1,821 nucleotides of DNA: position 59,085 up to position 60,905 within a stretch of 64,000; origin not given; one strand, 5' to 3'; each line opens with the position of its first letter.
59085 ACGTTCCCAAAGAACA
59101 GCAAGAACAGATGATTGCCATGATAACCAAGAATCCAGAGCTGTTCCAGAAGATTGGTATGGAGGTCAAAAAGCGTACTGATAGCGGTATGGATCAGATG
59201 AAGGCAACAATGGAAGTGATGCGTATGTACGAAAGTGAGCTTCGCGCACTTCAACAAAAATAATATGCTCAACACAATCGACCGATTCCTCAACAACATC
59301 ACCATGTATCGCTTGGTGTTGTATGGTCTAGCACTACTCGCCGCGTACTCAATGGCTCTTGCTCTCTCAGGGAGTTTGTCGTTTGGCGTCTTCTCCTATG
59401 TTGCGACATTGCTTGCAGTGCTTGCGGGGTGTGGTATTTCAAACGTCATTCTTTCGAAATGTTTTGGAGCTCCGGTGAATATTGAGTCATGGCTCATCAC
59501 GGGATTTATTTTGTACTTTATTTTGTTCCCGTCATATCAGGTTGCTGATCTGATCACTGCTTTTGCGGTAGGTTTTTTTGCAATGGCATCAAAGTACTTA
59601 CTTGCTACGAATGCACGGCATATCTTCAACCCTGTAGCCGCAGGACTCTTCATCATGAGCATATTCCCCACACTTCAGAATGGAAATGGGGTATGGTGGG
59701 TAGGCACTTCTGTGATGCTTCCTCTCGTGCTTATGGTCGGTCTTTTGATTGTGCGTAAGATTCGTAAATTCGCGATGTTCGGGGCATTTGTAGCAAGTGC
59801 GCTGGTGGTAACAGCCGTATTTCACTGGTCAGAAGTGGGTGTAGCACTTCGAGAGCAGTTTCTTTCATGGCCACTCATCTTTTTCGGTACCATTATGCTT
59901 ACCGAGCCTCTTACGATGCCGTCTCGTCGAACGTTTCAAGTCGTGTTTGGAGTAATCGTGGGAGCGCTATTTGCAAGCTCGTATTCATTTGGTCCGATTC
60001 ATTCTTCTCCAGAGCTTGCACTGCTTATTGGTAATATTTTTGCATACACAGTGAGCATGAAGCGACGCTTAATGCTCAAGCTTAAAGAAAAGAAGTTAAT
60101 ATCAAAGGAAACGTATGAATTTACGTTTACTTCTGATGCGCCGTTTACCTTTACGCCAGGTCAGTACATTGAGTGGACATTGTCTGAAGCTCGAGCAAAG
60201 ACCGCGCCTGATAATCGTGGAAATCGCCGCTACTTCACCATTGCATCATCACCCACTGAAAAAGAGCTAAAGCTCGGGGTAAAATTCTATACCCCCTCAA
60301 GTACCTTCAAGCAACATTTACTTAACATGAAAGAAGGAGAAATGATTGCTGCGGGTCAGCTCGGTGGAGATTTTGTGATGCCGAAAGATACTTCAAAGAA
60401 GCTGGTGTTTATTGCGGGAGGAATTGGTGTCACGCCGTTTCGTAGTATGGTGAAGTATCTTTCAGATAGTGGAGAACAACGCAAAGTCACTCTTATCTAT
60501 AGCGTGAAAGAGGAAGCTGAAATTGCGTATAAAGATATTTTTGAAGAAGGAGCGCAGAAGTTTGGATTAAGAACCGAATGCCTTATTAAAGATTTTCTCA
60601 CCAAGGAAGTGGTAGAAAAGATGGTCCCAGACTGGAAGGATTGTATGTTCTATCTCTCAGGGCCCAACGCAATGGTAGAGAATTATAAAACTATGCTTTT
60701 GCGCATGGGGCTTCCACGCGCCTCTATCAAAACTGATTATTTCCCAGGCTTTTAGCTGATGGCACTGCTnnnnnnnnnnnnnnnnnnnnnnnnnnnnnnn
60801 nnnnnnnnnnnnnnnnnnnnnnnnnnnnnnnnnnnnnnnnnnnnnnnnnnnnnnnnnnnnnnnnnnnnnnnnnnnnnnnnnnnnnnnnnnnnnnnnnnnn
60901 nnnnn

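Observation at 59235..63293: Membrane flavinylation module with an NqrB/RnfD-like and FNR fusion, ApbE, an FMN-binding protein and a quinone DHODH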

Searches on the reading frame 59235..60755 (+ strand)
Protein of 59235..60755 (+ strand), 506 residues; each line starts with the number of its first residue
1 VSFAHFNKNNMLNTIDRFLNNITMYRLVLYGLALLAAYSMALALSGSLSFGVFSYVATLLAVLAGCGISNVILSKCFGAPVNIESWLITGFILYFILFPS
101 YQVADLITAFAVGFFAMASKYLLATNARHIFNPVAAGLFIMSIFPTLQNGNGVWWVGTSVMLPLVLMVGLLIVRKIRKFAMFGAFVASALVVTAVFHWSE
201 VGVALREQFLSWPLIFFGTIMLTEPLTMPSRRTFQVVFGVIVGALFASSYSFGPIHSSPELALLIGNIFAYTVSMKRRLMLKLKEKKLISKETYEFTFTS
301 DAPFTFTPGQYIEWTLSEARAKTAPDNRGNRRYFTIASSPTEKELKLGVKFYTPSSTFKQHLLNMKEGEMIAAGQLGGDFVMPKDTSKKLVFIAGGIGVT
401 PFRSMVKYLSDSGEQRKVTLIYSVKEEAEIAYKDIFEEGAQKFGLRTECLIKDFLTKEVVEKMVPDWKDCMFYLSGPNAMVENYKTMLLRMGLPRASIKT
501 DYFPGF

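Call 3: search_protein_families(library=pfam, proteins=[window:59235-60755:+], max_evalue=0.01)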
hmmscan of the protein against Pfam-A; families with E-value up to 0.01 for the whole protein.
window:59235-60755:+ (506 aa): 4 families
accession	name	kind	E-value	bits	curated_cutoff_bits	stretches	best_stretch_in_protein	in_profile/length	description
PF00175.26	NAD_binding_1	-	7.4e-11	43.1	22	1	392-484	1-107/109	Oxidoreductase NAD-binding domain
PF03116.20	NQR2_RnfD_RnfE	-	2.9e-06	27.3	27.7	1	156-273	170-286/296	NQR2, RnfD, RnfE family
PF08030.17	NAD_binding_6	-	5e-05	23.9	22.2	1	389-461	3-80/156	Ferric reductase NAD binding domain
PF00970.30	FAD_binding_6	-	0.00015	22.5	21.1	1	281-372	2-89/99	Oxidoreductase FAD-binding domain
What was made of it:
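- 59265..60755 (+): Fusion gene, 496 aa from ATG 59265 (the mechanical ORF starts at GTG 59235, 506 aa). Residue numbers count from 59235. The NqrB/RnfD-like membrane domain is about residues 11-275 (59265-60059). The FNR-type FAD/NAD(P)H domain is about residues 279-506 (60069-60752). Pfam (call 3).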

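Call 4: search_protein_families(library=ncbifam, proteins=[window:59235-60755:+], max_evalue=0.01)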
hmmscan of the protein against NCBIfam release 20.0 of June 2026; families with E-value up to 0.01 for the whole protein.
window:59235-60755:+ (506 aa): 24 families
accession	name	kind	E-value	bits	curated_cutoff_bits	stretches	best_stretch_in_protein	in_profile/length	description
NF009805.0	PRK13289.1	equivalog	5.1e-21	75.1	432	1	304-503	183-392/399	NO-inducible flavohemoprotein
NF040810.1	BenC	equivalog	5.3e-18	65.3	430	1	282-500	108-327/333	benzoate 1,2-dioxygenase electron transfer component BenC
NF005963.0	PRK08051.1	equivalog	3.5e-14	52.7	230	1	281-442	6-158/233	NAD(P)H-flavin reductase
TIGR02160.1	PA_CoA_Oxy5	hypoth_equivalog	4.2e-14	52.1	420.8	1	302-503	29-241/352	1,2-phenylacetyl-CoA epoxidase subunit PaaE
NF007964.0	PRK10684.1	equivalog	1.1e-13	50.9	383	1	330-503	53-237/333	NADH oxidoreductase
NF040830.1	sulfhyd_ShyC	equivalog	2.4e-13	49.9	600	1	328-452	50-172/288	NAD(P)-dependent hydrogenase/sulfhydrogenase 2 subunit gamma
NF058606.1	GlBtMonoRdsGbcB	equivalog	4.9e-13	48.7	500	1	292-493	27-237/362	glycine betaine monooxygenase reductase subunit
TIGR01941.1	nqrF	equivalog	2.6e-12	46.4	295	1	331-503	206-403/405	NADH:ubiquinone reductase (Na(+)-transporting) subunit F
NF045803.1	MethMoxFADbindMmoC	equivalog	3.2e-11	42.6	500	1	302-442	136-268/343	aromatic/alkene monooxygenase hydroxylase FAD-binding subunit MmoC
NF006220.0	PRK08345.1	subfamily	3.4e-10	39.6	395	1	302-434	39-161/294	cytochrome-c3 hydrogenase subunit gamma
NF000796.0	PRK00054.1-1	equivalog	1.1e-09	38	224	1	356-485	61-186/254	dihydroorotate dehydrogenase electron transfer subunit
NF052252.1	flav_redu_LuxG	exception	4.7e-09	35.8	340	1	287-489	9-214/232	flavin mononucleotide reductase LuxG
TIGR02911.1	sulfite_red_B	equivalog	4.7e-09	35.7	288.6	1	360-499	71-220/261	anaerobic sulfite reductase subunit AsrB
NF008822.0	PRK11872.1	equivalog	6.6e-09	35.2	402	1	301-474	132-288/341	anthranilate 1,2-dioxygenase electron transfer component AntC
NF000799.0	PRK00054.1-4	equivalog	1.6e-07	30.7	314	1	276-484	2-202/258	dihydroorotate dehydrogenase electron transfer subunit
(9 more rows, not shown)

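Call 10: find_homologous_proteins(query=window:59235-60755:+, max_evalue=0.00001)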
Query window:59235-60755:+ (506 aa): 6874 proteins with E <= 0.00001 among 8000 candidates; the best 120 are listed.
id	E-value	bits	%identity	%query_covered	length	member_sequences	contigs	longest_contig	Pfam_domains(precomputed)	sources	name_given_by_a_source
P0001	0.0e+0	1101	100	98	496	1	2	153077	PF00175.27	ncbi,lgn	-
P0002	9.5e-198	676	63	98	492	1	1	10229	PF00175.27,PF03116.21,PF08030.18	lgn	-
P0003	5.1e-193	660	62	98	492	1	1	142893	PF00175.27,PF03116.21,PF08030.18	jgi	jgi:ferredoxin-NADP reductase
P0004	3.7e-191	654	60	98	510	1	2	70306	PF00175.27,PF03116.21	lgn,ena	-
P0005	5.0e-189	647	59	98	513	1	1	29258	PF00175.27,PF08030.18,PF00970.31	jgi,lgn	jgi:ferredoxin-NADP reductase/Na+-transporting NADH:ubiquinone oxidoreductase subunit NqrB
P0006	1.4e-187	642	59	98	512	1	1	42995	PF00175.27,PF03116.21,PF08030.18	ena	-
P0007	1.5e-187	642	59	98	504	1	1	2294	PF00175.27,PF03116.21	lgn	-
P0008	1.5e-185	636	59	98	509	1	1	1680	PF00175.27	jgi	-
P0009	5.8e-184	630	59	98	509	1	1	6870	PF00175.27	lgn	-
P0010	2.8e-183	628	59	98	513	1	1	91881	PF00175.27,PF08030.18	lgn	-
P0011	1.6e-180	619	58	98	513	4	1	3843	PF00175.27,PF03116.21,PF08030.18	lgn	-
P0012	1.8e-180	619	57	98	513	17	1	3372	PF00175.27,PF03116.21,PF08030.18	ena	-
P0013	2.3e-180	619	59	95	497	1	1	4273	PF00175.27,PF08030.18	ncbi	-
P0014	5.8e-174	597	57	98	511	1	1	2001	PF00175.27,PF08030.18,PF00970.31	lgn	-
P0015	1.6e-173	596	56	98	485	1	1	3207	PF00175.27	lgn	-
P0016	2.5e-163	562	56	93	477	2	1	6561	PF00175.27,PF03116.21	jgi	jgi:ferredoxin-NADP reductase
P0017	2.4e-156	539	51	98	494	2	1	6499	PF00175.27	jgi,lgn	-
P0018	5.2e-155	535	51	99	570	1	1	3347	PF00175.27,PF03116.21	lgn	-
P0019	2.6e-152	526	50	100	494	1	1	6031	PF00175.27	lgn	-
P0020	8.3e-152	524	50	98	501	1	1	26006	PF00175.27,PF03116.21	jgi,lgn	jgi:ferredoxin-NADP reductase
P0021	5.4e-151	522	51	98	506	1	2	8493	PF00175.27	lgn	-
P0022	9.1e-151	521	50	98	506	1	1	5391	PF00175.27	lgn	-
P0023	1.1e-150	521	50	98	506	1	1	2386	PF00175.27,PF03116.21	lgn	-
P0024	2.2e-149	516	50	98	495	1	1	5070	PF00175.27,PF03116.21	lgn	-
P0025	2.4e-149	516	49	98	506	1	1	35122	PF00175.27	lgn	-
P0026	2.6e-149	516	50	98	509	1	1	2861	PF00175.27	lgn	-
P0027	4.0e-149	515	50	98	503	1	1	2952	PF00175.27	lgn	-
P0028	4.1e-149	515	49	98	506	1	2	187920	PF00175.27,PF03116.21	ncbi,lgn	-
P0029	8.0e-149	515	50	98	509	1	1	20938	PF00175.27,PF03116.21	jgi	jgi:glycine betaine catabolism B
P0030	2.4e-148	513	49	98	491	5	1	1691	PF00175.27,PF03116.21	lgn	-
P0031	3.0e-148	513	49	98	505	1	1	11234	PF00175.27,PF03116.21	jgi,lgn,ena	-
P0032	3.1e-148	513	49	98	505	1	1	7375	PF00175.27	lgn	-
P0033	6.0e-148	512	49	98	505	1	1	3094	PF00175.27,PF03116.21,PF08030.18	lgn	-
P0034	1.1e-147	511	48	98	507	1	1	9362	PF00175.27,PF03116.21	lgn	-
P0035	2.5e-147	510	49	98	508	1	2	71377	PF00175.27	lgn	-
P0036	4.3e-147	509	49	98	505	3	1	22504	PF00175.27,PF03116.21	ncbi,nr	ncbi:MAG: RnfABCDGE type electron transport complex subunit D [Candidatus Levybacteria bacterium]|nr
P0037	1.3e-146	507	48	98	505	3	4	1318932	PF00175.27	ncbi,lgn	-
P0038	2.0e-146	507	49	97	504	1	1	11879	PF00175.27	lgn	-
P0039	3.9e-146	506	47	98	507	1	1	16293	PF00175.27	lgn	-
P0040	6.2e-146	505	49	97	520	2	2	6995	PF00175.27,PF03116.21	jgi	-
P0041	2.4e-145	503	47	99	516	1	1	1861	PF00175.27,PF03116.21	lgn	-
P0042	6.1e-145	502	49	98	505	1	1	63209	PF00175.27,PF03116.21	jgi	jgi:glycine betaine catabolism B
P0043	6.4e-145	502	50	98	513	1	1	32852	PF00175.27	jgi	-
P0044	7.1e-145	501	49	95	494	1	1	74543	PF00175.27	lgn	-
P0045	7.9e-145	501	48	98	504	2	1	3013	PF00175.27,PF03116.21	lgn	-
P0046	8.5e-145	501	49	98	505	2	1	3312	PF00175.27,PF03116.21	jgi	jgi:ferredoxin-NADP reductase/Na+-translocating ferredoxin:NAD+ oxidoreductase RnfD subunit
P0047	1.0e-144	501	49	98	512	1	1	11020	PF00175.27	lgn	-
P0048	2.0e-144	500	48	98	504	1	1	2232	PF00175.27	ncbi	-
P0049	2.1e-144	500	49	97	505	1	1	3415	PF00175.27,PF03116.21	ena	-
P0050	7.1e-144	498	49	97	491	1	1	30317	PF00175.27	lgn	-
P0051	8.3e-144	498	50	97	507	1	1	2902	PF00175.27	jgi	jgi:ferredoxin-NADP reductase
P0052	9.2e-144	498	47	98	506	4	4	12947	PF00175.27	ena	-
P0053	1.2e-143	497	48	98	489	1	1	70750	PF00175.27,PF03116.21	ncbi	-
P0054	1.4e-143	497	49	95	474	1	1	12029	PF00175.27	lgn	-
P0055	2.5e-143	496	49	98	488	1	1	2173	PF00175.27,PF00970.31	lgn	-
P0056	4.8e-143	495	46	98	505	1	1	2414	PF00175.27,PF03116.21,PF08030.18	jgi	jgi:ferredoxin-NADP reductase/Na+-transporting NADH:ubiquinone oxidoreductase subunit NqrB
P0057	4.9e-143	495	50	95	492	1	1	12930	PF00175.27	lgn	-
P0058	1.4e-142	494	47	98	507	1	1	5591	PF00175.27,PF03116.21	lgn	-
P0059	1.8e-142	494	46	97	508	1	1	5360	PF00175.27,PF03116.21,PF00970.31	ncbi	-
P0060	1.9e-142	493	50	97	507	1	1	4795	PF00175.27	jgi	jgi:ferredoxin-NADP reductase/Na+-translocating ferredoxin:NAD+ oxidoreductase RnfD subunit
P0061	2.2e-142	493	47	98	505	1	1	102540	PF00175.27,PF08030.18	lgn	-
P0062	2.2e-142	493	48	98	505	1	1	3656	PF00175.27,PF03116.21,PF08030.18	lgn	-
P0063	3.0e-142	493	47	99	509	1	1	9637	PF00175.27,PF03116.21,PF00970.31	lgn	-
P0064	3.1e-142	493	48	97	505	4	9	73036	PF00175.27,PF03116.21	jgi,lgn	jgi:ferredoxin-NADP reductase/Na+-translocating ferredoxin:NAD+ oxidoreductase RnfD subunit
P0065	4.0e-142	492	48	98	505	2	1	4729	PF00175.27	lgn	-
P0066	5.3e-142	492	49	98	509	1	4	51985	PF00175.27,PF03116.21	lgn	-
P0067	6.5e-142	492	46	98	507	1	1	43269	PF00175.27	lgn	-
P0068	1.0e-141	491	48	98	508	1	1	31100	PF00175.27,PF03116.21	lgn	-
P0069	1.2e-141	491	48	97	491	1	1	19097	PF00175.27,PF03116.21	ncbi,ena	-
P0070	1.8e-141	490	48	97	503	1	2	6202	PF00175.27,PF03116.21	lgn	-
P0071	2.0e-141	490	49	97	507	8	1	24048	PF00175.27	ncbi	-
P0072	2.3e-141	490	48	98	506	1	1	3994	PF00175.27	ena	-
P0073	3.8e-141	489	49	98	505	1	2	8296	PF00175.27,PF03116.21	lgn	-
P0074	3.9e-141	489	47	97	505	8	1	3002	PF00175.27,PF03116.21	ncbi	-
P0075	4.7e-141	489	48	98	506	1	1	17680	PF00175.27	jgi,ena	-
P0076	9.1e-141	488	48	98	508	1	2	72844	PF00175.27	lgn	-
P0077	1.4e-140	487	49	98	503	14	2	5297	PF00175.27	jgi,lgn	jgi:ferredoxin-NADP reductase/Na+-translocating ferredoxin:NAD+ oxidoreductase RnfD subunit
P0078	1.5e-140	487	47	97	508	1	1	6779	PF00175.27,PF03116.21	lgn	-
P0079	1.6e-140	487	45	98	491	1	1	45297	PF00175.27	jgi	jgi:ferredoxin-NADP reductase/Na+-transporting NADH:ubiquinone oxidoreductase subunit NqrB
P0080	1.7e-140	487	48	97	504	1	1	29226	PF00175.27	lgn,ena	-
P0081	1.9e-140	487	47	98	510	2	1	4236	PF00175.27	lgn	-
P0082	2.3e-140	487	47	98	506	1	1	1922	PF00175.27,PF03116.21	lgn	-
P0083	2.5e-140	487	47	98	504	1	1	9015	PF00175.27,PF03116.21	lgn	-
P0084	2.9e-140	486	48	97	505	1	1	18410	PF00175.27,PF03116.21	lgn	-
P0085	3.2e-140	486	48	98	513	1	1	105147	PF00175.27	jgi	jgi:ferredoxin-NADP reductase/Na+-transporting NADH:ubiquinone oxidoreductase subunit NqrB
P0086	3.8e-140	486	48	97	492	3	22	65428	PF00175.27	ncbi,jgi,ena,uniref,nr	ncbi:hypothetical protein A3I27_03250 [Candidatus Giovannonibacteria bacterium RIFCSPLOWO2_02_FULL_4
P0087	4.4e-140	486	48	98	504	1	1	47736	PF00175.27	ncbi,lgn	ncbi:MAG: oxidoreductase [Patescibacteria group bacterium]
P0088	4.9e-140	486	47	98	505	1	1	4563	PF00175.27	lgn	-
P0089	5.8e-140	485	48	98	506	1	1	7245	PF00175.27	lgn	-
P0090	6.1e-140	485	48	97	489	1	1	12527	PF00175.27,PF03116.21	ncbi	-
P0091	6.7e-140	485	50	95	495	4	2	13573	PF00175.27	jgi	-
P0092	7.7e-140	485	49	95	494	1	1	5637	PF00175.27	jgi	jgi:ferredoxin-NADP reductase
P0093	1.5e-139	484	49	98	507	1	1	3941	PF00175.27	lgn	-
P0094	1.5e-139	484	47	97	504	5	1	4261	PF00175.27,PF03116.21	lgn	-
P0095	1.7e-139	484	47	95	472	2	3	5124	PF00175.27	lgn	-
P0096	2.1e-139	483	47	98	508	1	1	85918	PF00175.27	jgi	jgi:ferredoxin-NADP reductase/Na+-translocating ferredoxin:NAD+ oxidoreductase RnfD subunit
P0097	2.3e-139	483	47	97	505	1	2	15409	PF00175.27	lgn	-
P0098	2.7e-139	483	47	98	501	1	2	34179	PF00175.27,PF03116.21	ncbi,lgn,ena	ncbi:MAG: oxidoreductase [Patescibacteria group bacterium]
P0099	2.8e-139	483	48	98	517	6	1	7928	PF00175.27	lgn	-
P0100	2.9e-139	483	48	95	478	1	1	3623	PF00175.27,PF03116.21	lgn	-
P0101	3.0e-139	483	49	97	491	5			PF00175.27,PF03116.21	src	-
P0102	3.6e-139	483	46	98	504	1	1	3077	PF00175.27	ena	-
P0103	4.0e-139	483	47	97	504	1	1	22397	PF00175.27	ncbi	-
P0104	4.5e-139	482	47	98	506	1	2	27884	PF00175.27,PF03116.21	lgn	-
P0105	4.6e-139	482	47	98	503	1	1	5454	PF00175.27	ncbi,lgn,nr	ncbi:MAG: oxidoreductase [Candidatus Pacebacteria bacterium]|nr:oxidoreductase [Candidatus Paceibact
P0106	5.0e-139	482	47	97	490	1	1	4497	PF00175.27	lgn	-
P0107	5.1e-139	482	46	98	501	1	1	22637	PF00175.27,PF03116.21,PF08030.18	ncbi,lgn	-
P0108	5.2e-139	482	47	98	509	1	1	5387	PF00175.27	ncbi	-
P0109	7.5e-139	482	46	98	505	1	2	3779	PF00175.27,PF03116.21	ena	-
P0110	7.5e-139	482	47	98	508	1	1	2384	PF00175.27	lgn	-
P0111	7.5e-139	482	47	97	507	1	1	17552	PF00175.27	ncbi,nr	ncbi:MAG TPA: oxidoreductase [Patescibacteria group bacterium]|nr:oxidoreductase [Patescibacteria gr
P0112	7.8e-139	482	49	97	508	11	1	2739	PF00175.27,PF00970.31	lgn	-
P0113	8.4e-139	481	49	98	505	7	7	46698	PF00175.27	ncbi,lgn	-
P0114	8.5e-139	481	48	98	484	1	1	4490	PF00175.27,PF03116.21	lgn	-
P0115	9.8e-139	481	47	98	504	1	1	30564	PF00175.27,PF03116.21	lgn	-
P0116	1.1e-138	481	48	97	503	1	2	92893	PF00175.27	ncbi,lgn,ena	-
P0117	1.1e-138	481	48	98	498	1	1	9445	PF00175.27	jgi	-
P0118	1.2e-138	481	46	98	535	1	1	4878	PF00175.27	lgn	-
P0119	1.4e-138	481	48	98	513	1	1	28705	PF00175.27,PF03116.21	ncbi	-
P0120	1.6e-138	481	46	98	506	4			PF00175.27,PF03116.21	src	-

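Call 12: search_solved_structures(query=A1, max_evalue=0.01, show_alignments=0)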
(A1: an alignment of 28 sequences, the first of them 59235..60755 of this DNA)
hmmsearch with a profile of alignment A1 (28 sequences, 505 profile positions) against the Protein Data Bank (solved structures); distinct sequences matched with E-value up to 0.01: 131 (the best 60 are shown).
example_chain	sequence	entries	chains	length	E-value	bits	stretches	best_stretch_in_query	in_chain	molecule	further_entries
7qu3_A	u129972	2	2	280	1.1e-18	70.4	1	321-504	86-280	Na(+)-translocating NADH-quinone reductase subunit F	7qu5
2r6h_A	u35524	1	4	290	1.9e-18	69.6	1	348-502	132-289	NADH:ubiquinone oxidoreductase, Na translocating, F subunit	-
7qty_A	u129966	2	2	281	3.5e-18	68.7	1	344-504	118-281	Na(+)-translocating NADH-quinone reductase subunit F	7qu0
4u9u_A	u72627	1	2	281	2.8e-17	65.8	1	347-504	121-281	Na(+)-translocating NADH-quinone reductase subunit F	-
4wqm_A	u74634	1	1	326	2.8e-17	65.8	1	269-502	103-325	Toluene-4-monooxygenase electron transfer component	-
8ad4_A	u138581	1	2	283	2.8e-17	65.8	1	347-504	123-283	Na(+)-translocating NADH-quinone reductase subunit F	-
4uaj_A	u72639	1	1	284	2.8e-17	65.7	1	347-504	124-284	Na(+)-translocating NADH-quinone reductase subunit F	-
7xk3_F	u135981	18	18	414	2.9e-17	65.7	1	347-504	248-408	Na(+)-translocating NADH-quinone reductase subunit F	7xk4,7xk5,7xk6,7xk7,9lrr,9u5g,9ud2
8a1t_F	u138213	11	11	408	4.7e-17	65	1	347-504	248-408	Na(+)-translocating NADH-quinone reductase subunit F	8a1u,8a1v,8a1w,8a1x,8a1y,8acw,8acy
8ad3_A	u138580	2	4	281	2e-16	63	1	347-500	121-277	Na(+)-translocating NADH-quinone reductase subunit F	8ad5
2eix_A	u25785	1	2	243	3.8e-16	62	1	273-492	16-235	NADH-cytochrome b5 reductase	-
1qfj_A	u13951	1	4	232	4.2e-16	61.9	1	271-486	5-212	PROTEIN (FLAVIN REDUCTASE)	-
7rom_A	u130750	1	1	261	1.8e-14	56.5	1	329-495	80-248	NADH-cytochrome b5 reductase 1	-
1cne_A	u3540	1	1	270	5e-14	55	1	363-481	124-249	NITRATE REDUCTASE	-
3ozu_A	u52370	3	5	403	9.5e-14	54.1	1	293-502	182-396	Flavohemoprotein | Flavohemoglobin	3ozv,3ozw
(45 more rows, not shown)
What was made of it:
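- Closest known: Na+-NQR. Same: The FNR domain matches NqrF best among solved structures by sequence, at E=1e-18 (call 12).
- Tried and rejected: The full-length profile against PDB sequences was likewise dominated by FNR (call 12).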

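Call 13: find_related_loci(query=A1, collection=genome_contigs, flank=8000)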
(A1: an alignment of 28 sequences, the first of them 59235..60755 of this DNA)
Query A1 (506 aa) in genome_contigs; peptide patterns used: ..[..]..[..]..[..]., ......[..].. (x = any residue, [..] = any of these).
600 stretches matched a pattern (row limit reached: there are more); 338 encode a relative of the query (tblastn E <= 1e-3); the best 80 are kept; 80 distinct loci.
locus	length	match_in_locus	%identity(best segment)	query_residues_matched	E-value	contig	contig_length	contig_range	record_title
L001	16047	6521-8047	46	10-506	2e-145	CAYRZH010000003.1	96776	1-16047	MAG TPA_asm: uncultured Candidatus Saccharibacteria bacterium isolate binchicken_co16_374 genome assembly, contig: NODE_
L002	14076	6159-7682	44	8-506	1e-137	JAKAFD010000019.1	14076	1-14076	MAG: bacterium isolate WY1.bin77 NODE_6724_length_14076_cov_3.143093, whole genome shotgun sequence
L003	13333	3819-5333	44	11-506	3e-136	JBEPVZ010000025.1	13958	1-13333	MAG: Candidatus Daviesbacteria bacterium isolate 22E.vamb.044 NODE_3802_length_13958_cov_6.964900, whole genome shotgun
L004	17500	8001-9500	44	7-506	1e-135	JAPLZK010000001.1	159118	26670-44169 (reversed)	MAG: Candidatus Uhrbacteria bacterium isolate LacPavin_0818_WC45_MAG_46_11 LacPavin_0818_WC45_scaffold_347162, whole gen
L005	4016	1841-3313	46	12-506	7e-138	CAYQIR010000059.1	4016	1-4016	MAG TPA_asm: uncultured Candidatus Saccharibacteria bacterium isolate binchicken_co38_1169 genome assembly, contig: NODE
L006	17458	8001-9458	48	15-506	2e-133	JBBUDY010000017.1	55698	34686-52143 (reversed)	MAG: Patescibacteria group bacterium isolate H32-bin018_1 H32_bin018_1_000000000017, whole genome shotgun sequence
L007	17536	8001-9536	44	7-506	2e-130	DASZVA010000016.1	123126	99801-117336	MAG TPA_asm: Candidatus Peribacteraceae bacterium isolate SMAG_U6119 k141_573465, whole genome shotgun sequence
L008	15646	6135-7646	43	10-506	3e-130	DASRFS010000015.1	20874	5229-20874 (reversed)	MAG TPA_asm: Patescibacteria group bacterium isolate SMAG_U10038 k141_1689002, whole genome shotgun sequence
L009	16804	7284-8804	44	9-506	9e-128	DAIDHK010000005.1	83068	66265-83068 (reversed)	MAG TPA_asm: Candidatus Levyibacteriota bacterium isolate clean343 NODE_5_length_83068_cov_11.519008, whole genome shotg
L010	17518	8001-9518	42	9-506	1e-127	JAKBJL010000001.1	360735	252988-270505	MAG: bacterium isolate DBS2-5.bin62 NODE_3_length_360735_cov_7.981462, whole genome shotgun sequence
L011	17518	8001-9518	43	7-505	5e-127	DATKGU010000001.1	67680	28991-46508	MAG TPA_asm: Candidatus Paceibacterota bacterium isolate SMAG_U14559 k141_72001, whole genome shotgun sequence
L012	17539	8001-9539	45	7-506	3e-126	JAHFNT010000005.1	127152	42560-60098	MAG: Candidatus Nomurabacteria bacterium isolate nzgw487 NODE_108_length_127153_cov_5.038156, whole genome shotgun seque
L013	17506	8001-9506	43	11-506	3e-122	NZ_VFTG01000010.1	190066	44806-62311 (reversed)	Mesorhizobium sp. B4-1-3 contig_10, whole genome shotgun sequence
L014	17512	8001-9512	42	9-506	7e-121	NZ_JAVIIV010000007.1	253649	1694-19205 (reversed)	Mesorhizobium humile strain VK2B VK2B_NODE_7_length_253649_cov_19_814542_pilon, whole genome shotgun sequence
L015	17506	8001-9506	42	11-506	8e-120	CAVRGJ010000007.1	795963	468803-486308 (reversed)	MAG: uncultured Alphaproteobacteria bacterium isolate MFD05442.bin.1.334 genome assembly, contig: contig_24632, whole ge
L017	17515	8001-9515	41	11-506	7e-119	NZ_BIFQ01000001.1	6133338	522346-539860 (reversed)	Dictyobacter aurantiacus strain S27 sequence1, whole genome shotgun sequence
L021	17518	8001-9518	39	10-506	3e-112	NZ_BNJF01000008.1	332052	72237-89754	Ktedonospora formicarum strain SOSP1-1 sequence08, whole genome shotgun sequence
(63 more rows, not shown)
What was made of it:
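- Closest known: NQR/RNF-like flavinylation-associated system. Same: 39-41% full-length identity to Ktedonobacteria members (call 13).
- Full-length homology (39-41% identity over residues 10-506) to fusions in Ktedonobacteria, Dictyobacter L017 and Ktedonospora L021 (call 13).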
